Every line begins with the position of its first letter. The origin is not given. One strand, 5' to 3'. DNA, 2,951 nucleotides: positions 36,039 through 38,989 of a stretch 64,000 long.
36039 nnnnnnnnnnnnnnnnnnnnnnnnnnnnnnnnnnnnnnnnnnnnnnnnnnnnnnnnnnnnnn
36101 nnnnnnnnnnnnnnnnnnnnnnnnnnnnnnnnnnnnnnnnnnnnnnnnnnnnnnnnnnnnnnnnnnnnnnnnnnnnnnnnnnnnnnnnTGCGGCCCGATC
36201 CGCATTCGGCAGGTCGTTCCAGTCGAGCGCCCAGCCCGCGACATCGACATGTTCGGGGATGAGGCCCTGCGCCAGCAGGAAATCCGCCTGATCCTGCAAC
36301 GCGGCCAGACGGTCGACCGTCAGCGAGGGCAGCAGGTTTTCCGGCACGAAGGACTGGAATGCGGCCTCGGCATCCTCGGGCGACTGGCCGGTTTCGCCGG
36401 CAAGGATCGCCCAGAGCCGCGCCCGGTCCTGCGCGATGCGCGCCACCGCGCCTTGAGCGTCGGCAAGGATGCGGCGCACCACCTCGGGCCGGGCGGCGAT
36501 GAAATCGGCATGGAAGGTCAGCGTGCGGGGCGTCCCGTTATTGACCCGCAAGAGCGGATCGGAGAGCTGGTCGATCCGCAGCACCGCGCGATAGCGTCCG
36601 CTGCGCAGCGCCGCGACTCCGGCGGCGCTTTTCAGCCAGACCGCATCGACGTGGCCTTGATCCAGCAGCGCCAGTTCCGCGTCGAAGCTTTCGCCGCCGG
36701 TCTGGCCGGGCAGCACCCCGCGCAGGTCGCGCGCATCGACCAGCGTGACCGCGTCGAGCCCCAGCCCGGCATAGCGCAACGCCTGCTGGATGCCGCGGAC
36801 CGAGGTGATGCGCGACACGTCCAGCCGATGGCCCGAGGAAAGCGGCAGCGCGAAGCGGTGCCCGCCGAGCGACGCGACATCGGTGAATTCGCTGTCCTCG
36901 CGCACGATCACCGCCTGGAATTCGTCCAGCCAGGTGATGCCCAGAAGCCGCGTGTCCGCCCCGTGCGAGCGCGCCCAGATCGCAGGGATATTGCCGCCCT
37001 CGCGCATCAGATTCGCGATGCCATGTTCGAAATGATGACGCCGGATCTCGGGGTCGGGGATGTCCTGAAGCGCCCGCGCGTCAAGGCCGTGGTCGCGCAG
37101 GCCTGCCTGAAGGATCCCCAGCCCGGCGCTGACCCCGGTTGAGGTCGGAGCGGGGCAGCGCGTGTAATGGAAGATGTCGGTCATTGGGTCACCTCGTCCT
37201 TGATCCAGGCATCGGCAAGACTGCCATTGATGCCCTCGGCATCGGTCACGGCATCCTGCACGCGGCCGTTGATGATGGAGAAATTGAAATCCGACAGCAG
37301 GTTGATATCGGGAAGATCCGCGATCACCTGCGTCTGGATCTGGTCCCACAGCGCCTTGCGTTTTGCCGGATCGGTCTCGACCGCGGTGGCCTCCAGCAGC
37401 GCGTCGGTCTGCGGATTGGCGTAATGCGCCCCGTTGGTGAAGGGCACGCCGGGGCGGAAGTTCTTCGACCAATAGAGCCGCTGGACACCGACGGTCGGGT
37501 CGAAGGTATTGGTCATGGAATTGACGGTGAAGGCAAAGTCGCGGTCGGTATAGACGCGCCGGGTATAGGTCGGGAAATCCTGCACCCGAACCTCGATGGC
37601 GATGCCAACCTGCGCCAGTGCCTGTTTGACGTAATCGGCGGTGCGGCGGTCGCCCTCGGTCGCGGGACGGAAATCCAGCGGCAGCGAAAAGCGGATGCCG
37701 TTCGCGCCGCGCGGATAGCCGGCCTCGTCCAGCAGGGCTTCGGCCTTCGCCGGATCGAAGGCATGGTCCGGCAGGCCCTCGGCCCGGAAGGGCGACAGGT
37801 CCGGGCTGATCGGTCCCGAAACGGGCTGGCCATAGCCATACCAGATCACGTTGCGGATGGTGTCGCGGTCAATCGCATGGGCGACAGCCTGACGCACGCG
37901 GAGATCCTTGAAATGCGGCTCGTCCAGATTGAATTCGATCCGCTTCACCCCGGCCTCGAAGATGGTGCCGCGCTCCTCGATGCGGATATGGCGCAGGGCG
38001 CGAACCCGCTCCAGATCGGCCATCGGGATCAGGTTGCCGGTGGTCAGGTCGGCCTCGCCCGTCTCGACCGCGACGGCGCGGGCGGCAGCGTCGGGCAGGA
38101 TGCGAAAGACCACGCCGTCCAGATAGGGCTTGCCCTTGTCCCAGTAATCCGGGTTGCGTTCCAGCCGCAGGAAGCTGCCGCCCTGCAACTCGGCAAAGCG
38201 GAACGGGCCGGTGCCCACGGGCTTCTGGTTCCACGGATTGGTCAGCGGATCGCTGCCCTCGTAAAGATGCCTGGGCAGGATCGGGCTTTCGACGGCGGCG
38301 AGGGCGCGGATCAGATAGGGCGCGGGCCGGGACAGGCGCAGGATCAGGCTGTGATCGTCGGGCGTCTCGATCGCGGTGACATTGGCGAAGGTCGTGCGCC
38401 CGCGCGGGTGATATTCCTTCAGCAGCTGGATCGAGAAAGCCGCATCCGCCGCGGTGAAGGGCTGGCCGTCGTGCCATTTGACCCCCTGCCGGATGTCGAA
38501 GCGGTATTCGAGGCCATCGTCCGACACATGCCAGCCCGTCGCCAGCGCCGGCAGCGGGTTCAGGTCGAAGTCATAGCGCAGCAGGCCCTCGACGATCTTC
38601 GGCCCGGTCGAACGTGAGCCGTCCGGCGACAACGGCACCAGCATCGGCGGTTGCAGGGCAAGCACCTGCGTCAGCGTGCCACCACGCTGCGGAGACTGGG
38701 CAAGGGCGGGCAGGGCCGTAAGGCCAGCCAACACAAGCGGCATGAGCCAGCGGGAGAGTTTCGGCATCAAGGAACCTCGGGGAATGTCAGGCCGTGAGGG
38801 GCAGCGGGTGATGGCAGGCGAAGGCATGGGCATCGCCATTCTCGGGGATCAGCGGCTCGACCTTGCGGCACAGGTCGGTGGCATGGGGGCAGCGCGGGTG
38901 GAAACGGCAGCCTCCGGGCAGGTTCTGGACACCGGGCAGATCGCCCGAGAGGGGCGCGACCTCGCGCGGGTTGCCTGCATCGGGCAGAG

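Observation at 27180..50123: ~23 kb organosulfur-scavenging supercluster with multiplied 4S-like (DszA/B/C-type) enzymes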

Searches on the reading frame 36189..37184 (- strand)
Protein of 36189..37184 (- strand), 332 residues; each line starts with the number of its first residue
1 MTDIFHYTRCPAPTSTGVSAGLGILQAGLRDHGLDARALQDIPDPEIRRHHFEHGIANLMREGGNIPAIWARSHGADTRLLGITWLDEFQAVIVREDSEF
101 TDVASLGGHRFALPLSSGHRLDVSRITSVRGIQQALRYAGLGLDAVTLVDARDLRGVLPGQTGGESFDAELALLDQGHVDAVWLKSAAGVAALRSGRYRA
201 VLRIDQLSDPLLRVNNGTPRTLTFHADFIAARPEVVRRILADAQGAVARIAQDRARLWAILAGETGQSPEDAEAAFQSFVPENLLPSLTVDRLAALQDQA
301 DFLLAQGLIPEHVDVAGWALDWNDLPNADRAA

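Call 10: search_solved_structures(query=window:36189-37184:-, max_evalue=0.01, show_alignments=2)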
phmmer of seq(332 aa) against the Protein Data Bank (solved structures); distinct sequences matched with E-value up to 0.01: 3.
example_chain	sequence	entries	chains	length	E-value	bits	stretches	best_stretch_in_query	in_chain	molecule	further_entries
2de2_A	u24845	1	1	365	8.4e-09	38.3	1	3-116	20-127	DIBENZOTHIOPHENE DESULFURIZATION ENZYME B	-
2de3_A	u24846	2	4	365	5e-08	35.7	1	34-116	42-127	DIBENZOTHIOPHENE DESULFURIZATION ENZYME B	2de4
2x26_A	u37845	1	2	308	2.8e-05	26.7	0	62-123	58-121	PERIPLASMIC ALIPHATIC SULPHONATES-BINDING PROTEIN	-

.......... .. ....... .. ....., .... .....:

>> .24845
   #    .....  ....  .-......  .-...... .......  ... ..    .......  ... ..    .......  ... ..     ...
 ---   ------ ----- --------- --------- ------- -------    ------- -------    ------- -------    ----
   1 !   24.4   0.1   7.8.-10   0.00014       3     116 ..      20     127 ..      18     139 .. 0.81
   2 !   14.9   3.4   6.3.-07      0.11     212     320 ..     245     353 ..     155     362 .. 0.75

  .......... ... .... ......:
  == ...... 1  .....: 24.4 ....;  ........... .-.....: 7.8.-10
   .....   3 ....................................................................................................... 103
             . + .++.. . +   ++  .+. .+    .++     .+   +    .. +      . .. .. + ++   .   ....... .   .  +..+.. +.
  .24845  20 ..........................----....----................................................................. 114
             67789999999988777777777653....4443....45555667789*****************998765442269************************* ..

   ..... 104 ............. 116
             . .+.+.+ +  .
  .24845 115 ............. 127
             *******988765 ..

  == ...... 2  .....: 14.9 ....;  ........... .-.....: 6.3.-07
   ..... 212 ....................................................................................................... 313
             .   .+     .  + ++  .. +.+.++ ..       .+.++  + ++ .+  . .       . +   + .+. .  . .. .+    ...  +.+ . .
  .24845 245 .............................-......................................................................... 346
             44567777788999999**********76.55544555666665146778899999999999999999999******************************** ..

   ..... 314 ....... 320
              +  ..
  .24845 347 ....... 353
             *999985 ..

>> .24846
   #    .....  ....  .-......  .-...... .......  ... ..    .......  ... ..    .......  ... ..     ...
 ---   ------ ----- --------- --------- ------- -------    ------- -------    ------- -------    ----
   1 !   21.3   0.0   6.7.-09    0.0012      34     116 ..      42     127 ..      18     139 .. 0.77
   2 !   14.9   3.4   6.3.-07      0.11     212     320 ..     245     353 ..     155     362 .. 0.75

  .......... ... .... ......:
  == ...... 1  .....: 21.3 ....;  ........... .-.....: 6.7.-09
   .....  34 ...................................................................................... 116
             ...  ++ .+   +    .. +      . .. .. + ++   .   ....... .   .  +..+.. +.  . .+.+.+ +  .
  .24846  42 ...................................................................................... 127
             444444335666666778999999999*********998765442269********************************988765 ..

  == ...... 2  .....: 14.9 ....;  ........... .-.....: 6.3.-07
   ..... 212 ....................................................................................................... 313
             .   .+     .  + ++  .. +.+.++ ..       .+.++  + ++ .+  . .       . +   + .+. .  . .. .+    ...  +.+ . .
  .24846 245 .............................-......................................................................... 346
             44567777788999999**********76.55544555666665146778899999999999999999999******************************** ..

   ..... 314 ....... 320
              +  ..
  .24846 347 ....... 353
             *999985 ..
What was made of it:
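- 36186..37184 (-): B2: second cytoplasmic DszB-like desulfinase. DszB 2DE2 E 8e-9 (call 10).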

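Call 33: find_homologous_proteins(query=window:36189-37184:-, max_evalue=0.00001)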
Query seq(332 aa) (332 aa): 274 proteins with E <= 0.00001 among 8000 candidates; the best 120 are listed.
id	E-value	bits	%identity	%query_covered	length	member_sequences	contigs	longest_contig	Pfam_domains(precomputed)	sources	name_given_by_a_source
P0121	9.1e-207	704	96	100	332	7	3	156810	-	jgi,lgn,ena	-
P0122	8.9e-181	618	85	100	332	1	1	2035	-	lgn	-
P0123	1.4e-148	513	73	100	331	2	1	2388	-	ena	-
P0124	4.1e-146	504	73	98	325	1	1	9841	-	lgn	-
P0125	3.2e-138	478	70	98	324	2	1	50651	-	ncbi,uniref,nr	ncbi:ABC transporter substrate-binding protein [Paenirhodobacter populi]|uniref:ABC transporter subs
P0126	1.6e-129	450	66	96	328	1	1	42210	-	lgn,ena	-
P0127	2.3e-126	439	66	96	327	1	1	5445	-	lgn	-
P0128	2.1e-125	436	63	97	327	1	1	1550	-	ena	-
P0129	6.9e-123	428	64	96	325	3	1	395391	-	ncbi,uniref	ncbi:ABC transporter substrate-binding protein [Rhizobium puerariae]|uniref:ABC transporter substrat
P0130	5.0e-122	425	64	96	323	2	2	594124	-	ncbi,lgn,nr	ncbi:ABC transporter substrate-binding protein [Agrobacterium rhizogenes]|nr:ABC transporter substra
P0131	5.7e-121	422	63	95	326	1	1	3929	-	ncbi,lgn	ncbi:MAG: ABC transporter substrate-binding protein [Phyllobacterium sp.]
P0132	1.6e-120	420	64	96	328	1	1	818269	PF09084.17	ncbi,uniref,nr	ncbi:ABC transporter substrate-binding protein [Rhizobiaceae bacterium BDR2-2]|uniref:ABC transporte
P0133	5.4e-120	419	63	95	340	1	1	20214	-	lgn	-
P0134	8.8e-119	415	61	98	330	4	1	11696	-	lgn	-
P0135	1.2e-117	411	61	98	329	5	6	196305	PF12974.13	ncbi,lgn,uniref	ncbi:MAG: ABC transporter substrate-binding protein [Acetobacter sp.]|uniref:ABC transporter substra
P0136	6.7e-102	359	57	97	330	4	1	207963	-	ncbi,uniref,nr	ncbi:ABC transporter substrate-binding protein [Sphaerisporangium perillae]|uniref:ABC transporter s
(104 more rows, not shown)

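Call 34: find_encoding_contigs(protein=P0121, flank=10000, max_places=2)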
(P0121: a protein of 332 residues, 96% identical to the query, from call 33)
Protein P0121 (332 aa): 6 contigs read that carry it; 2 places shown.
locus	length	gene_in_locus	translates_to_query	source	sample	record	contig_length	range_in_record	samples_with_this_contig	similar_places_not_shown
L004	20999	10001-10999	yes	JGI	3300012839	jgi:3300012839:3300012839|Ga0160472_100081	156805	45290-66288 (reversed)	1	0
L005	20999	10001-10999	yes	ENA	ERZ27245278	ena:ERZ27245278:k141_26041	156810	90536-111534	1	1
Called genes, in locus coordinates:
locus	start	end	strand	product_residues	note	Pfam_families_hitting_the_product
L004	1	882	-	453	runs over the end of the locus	PF00296:Bac_luciferase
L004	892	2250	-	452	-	PF00296:Bac_luciferase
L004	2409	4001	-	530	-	PF00496:SBP_bac_5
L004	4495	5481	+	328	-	PF19300:BPD_transp_1_N (faint), PF00528:BPD_transp_1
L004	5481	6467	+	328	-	PF12911:OppC_N (weak), PF00528:BPD_transp_1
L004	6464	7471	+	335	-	PF00005:ABC_tran, PF02463:SMC_N (faint), PF08352:oligo_HPY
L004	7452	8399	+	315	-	PF00005:ABC_tran, PF13304:AAA_21 (faint), PF08352:oligo_HPY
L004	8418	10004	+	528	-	PF00496:SBP_bac_5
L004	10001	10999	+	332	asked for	-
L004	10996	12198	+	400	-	PF02771:Acyl-CoA_dh_N, PF02770:Acyl-CoA_dh_M, PF00441:Acyl-CoA_dh_1 (weak), PF08028:Acyl-CoA_dh_2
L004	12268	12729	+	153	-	PF02082:Rrf2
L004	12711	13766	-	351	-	PF09084:NMT1 (faint)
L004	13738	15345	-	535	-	PF00496:SBP_bac_5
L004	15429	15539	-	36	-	-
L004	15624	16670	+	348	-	PF00248:Aldo_ket_red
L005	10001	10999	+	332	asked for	-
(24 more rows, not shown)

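Call 35: find_encoding_contigs(protein=P0130, flank=10000, max_places=1)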
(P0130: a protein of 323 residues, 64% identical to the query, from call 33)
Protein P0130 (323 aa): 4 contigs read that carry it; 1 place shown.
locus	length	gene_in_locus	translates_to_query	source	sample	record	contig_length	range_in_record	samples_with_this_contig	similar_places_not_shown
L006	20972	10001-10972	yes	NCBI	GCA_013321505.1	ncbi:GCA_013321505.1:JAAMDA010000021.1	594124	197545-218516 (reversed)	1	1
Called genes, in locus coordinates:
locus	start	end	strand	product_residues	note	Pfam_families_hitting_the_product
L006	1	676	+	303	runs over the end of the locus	PF00126:HTH_1, PF03466:LysR_substrate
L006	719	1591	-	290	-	PF00581:Rhodanese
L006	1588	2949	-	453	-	PF00296:Bac_luciferase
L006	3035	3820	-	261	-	PF02110:HK, PF08543:Phos_pyr_kin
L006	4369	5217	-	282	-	PF06426:SATase_N, PF00132:Hexapep (faint)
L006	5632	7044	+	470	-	PF01266:DAO (faint), PF13454:NAD_binding_9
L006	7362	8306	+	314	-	PF00497:SBP_bac_3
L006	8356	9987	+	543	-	PF00496:SBP_bac_5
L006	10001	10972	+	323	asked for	-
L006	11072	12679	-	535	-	PF00005:ABC_tran, PF02463:SMC_N, PF13191:AAA_16 (faint), PF13401:AAA_22 (faint), PF13555:AAA_29 (faint), PF20703:nSTAND1 (faint), PF00005:ABC_tran, PF02463:SMC_N, +3 more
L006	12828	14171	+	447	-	PF00296:Bac_luciferase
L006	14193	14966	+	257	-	PF04248:NTP_transf_9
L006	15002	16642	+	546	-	PF00496:SBP_bac_5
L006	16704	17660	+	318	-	PF19300:BPD_transp_1_N, PF00528:BPD_transp_1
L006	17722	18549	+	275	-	PF00528:BPD_transp_1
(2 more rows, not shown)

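Call 36: find_encoding_contigs(protein=P0136, flank=10000, max_places=1)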
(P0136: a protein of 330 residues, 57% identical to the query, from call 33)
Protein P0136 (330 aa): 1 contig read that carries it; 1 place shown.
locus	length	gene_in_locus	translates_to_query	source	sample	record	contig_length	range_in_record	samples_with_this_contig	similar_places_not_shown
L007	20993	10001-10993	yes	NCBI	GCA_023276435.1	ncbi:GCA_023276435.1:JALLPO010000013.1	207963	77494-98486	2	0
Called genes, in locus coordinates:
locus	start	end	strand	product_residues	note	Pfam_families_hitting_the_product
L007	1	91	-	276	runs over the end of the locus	PF00089:Trypsin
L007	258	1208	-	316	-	PF04909:Amidohydro_2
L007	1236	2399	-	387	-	PF02771:Acyl-CoA_dh_N, PF02770:Acyl-CoA_dh_M, PF00441:Acyl-CoA_dh_1, PF08028:Acyl-CoA_dh_2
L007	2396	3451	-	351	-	PF00296:Bac_luciferase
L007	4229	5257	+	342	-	PF00248:Aldo_ket_red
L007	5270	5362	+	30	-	-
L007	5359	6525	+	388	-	PF02771:Acyl-CoA_dh_N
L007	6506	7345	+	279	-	PF00528:BPD_transp_1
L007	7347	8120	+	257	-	PF00005:ABC_tran, PF13401:AAA_22 (faint), PF13304:AAA_21 (faint)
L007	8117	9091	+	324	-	PF13379:NMT1_2, PF09084:NMT1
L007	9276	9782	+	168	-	PF01613:Flavin_Reduct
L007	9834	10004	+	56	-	-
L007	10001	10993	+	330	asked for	-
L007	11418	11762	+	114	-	-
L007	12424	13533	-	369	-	-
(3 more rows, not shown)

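Call 69: predict_structure(alignment_id=A7)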
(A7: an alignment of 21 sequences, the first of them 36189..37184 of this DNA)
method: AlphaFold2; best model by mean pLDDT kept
length: 332 residues; sequences in the alignment: 21
mean_pLDDT: 90.5   pTM: 0.89
mean pLDDT of the five models: 90.5, 90.0, 89.4, 89.4, 89.3
residues with pLDDT >= 90: 245; 70-90: 68; 50-70: 7; < 50: 12
segments of 3 or more residues with pLDDT < 50: 154-162, 330-332
pLDDT, mean of each block of 10 residues (from residue 1): 87 88 94 93 86 88 94 96 95 98 98 85 92 98 97 57 70 96 93 95 96 93 95 94 93 90 82 89 94 97 96 98 78 44
secondary structure, 60 per line:
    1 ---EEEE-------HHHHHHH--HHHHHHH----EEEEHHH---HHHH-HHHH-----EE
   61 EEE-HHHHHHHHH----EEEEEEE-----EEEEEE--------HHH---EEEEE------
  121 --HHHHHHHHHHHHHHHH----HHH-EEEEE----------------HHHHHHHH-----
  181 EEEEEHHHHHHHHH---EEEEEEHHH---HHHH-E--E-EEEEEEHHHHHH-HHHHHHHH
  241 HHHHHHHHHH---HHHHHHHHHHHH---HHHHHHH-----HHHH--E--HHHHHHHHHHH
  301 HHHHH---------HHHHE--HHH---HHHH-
elements in order: E4-7 H15-21 H24-30 E35-38 H45-48 H50-53 E59-63 H65-73 E78-84 E90-95 E110-114 H123-138 E147-151 H168-175 E181-185 H186-194 E198-203 H210-213 E220-225 H226-231 H233-250 H254-265 H269-275 H281-284 H290-305 H315-318 H328-331

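Call 71: fold_search(model_id=the predicted structure, library=pdb)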
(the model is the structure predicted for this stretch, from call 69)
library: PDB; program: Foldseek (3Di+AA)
matches with E <= 10: 1442; with E <= 0.001: 744
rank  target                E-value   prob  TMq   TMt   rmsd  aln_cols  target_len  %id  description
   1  2de3_B                7.4e-21  1.00  0.76  0.73   4.6       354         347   23  Crystal structure of DSZB C27S mutant in complex with 2'-hydroxybiphenyl-2-sulfinic acid (released 2006-08-01)
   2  2de3_A                1.6e-20  1.00  0.77  0.74   4.5       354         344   23  Crystal structure of DSZB C27S mutant in complex with 2'-hydroxybiphenyl-2-sulfinic acid (released 2006-08-01)
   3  2de2                  7.7e-20  1.00  0.75  0.72   5.4       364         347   24  Crystal structure of desulfurization enzyme DSZB (released 2006-08-01)
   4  2x26_A                8.9e-18  1.00  0.70  0.74   4.1       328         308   20  Crystal structure of the periplasmic aliphatic sulphonate binding protein SsuA from Escherichia coli (released 2010-04-14)
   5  3ksj                  4.6e-17  1.00  0.65  0.73   4.9       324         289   20  The alkanesulfonate-binding protein SsuA from Xabthomonas axonopodis pv. citri bound to MES (released 2010-10-13)
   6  2x26_B                5.1e-17  1.00  0.68  0.77   5.6       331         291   20  Crystal structure of the periplasmic aliphatic sulphonate binding protein SsuA from Escherichia coli (released 2010-04-14)
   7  3ksx                  6.5e-17  1.00  0.67  0.75   4.6       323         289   19  The alkanesulfonate-binding protein SsuA from Xanthomonas axonopodis pv. citri bound to MOPS (released 2010-10-13)
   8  3e4r                  2.2e-16  1.00  0.66  0.74   4.8       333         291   19  Crystal structure of the alkanesulfonate binding protein (SsuA) from the phytopathogenic bacteria Xanthomonas axonopodis (released 2008-09-23)
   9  3uif                  2.2e-15  1.00  0.71  0.71   4.3       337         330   15  CRYSTAL STRUCTURE OF putative sulfonate ABC transporter, periplasmic sulfonate-binding protein SsuA from Methylobacillus (released 2011-11-23)
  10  4esx_A                1.8e-14  1.00  0.56  0.59   5.9       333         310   15  Crystal structure of C. albicans Thi5 complexed with PLP (released 2012-09-19)
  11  4esw_A                3.6e-14  1.00  0.57  0.56   6.0       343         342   13  Crystal structure of C. albicans Thi5 H66G mutant (released 2012-09-19)
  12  6ssy_B                3.8e-14  1.00  0.59  0.65   5.6       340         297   17  Taurine ABC transporter substrate binding protein TauA from E. coli in complex with 2-Aminoethylphosphonic acid (released 2019-12-18)
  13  4h6d_E                6.1e-14  1.00  0.57  0.62   6.8       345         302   13  Crystal structure of PLP-soaked HMP synthase Thi5 from S. cerevisiae (released 2012-10-17)
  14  4esx_B                1.0e-13  1.00  0.56  0.59   6.1       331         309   15  Crystal structure of C. albicans Thi5 complexed with PLP (released 2012-09-19)
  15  3ix1_A                2.5e-13  1.00  0.58  0.62   6.1       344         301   13  Periplasmic N-formyl-4-amino-5-aminomethyl-2-methylpyrimidine binding protein from Bacillus halodurans (released 2010-10-13)
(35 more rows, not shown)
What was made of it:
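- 36186..37184 (-): AF2 pLDDT 90.5, with DszB as top fold match at E 7e-21 and TMq 0.76, ahead of SsuA (calls 69, 71).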

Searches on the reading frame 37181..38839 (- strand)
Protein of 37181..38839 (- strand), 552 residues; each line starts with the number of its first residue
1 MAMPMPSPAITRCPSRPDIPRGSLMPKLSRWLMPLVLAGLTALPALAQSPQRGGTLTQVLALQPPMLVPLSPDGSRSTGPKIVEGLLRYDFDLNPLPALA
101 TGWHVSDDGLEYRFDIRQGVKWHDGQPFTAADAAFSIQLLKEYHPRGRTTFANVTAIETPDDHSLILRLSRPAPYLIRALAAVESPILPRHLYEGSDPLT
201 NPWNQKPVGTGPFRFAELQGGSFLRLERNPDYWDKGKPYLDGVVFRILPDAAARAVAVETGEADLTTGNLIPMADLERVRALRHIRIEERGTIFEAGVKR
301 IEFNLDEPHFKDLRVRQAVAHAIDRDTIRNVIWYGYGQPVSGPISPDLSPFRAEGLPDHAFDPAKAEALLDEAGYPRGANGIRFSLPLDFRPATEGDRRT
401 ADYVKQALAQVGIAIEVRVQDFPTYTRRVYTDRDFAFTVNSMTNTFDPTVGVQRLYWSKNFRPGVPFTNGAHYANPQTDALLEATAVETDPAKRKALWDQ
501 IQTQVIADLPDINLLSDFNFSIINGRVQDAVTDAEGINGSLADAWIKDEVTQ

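Call 4: search_protein_families(library=pfam, proteins=[window:37181-38839:-])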
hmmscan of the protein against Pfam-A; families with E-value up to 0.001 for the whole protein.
window:37181-38839:- (552 aa): 1 family
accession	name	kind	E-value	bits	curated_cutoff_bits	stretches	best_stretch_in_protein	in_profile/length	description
PF00496.27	SBP_bac_5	-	8.2e-89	298.7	32.4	1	95-458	2-362/368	Bacterial extracellular solute-binding proteins, family 5 Middle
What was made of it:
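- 37181..38767 (-): SBP2: periplasmic family-5 binding protein with a Sec signal. PF00496 299 bits (call 4).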

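Call 6: search_protein_families(library=ncbifam, proteins=[window:37181-38839:-], max_evalue=0.00001)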
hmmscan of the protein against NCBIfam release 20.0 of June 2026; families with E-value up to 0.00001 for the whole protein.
window:37181-38839:- (552 aa): 11 families
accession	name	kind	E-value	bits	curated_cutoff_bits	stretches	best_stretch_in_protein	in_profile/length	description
NF045467.1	Opp4A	equivalog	5.5e-52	176.7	650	2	204-538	204-549/556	oligopeptide ABC transporter substrate-binding protein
TIGR02294.1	nickel_nikA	equivalog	1.2e-45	156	393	1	82-455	35-414/501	nickel ABC transporter substrate-binding protein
NF011942.0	PRK15413.1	equivalog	2.3e-44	152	594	1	83-516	59-482/512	glutathione ABC transporter substrate-binding protein GsiB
NF045468.1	Opp5A_nikA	equivalog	2.2e-43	148.5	600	1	82-536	44-478/488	nickel ABC transporter substrate-binding protein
NF043070.1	DppA_dipep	equivalog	3.7e-37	128.1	1005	1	96-525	75-514/535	dipeptide ABC transporter periplasmic-binding protein DppA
TIGR04028.1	SBP_KPN_01854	hypoth_equivalog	7.7e-32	110.5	468.5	1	97-507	46-470/509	TIGR04028 family ABC transporter substrate-binding protein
NF011689.0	PRK15109.1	equivalog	6.2e-30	104.4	560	1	96-523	80-516/547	ABC transporter substrate-binding protein SapA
NF047575.1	opine_bind_CntA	exception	4e-27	95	800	1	97-505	79-493/535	staphylopine-dependent metal ABC transporter substrate-binding lipoprotein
NF007287.0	PRK09755.1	equivalog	1.7e-22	80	1098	2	156-511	156-497/535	ABC transporter substrate-binding protein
NF011684.0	PRK15104.1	equivalog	7.7e-22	77.7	947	2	157-506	162-500/543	oligopeptide ABC transporter substrate-binding protein OppA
NF010149.0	PRK13626.1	equivalog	1e-09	37.6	476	1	99-257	168-313/552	HTH-type transcriptional regulator SgrR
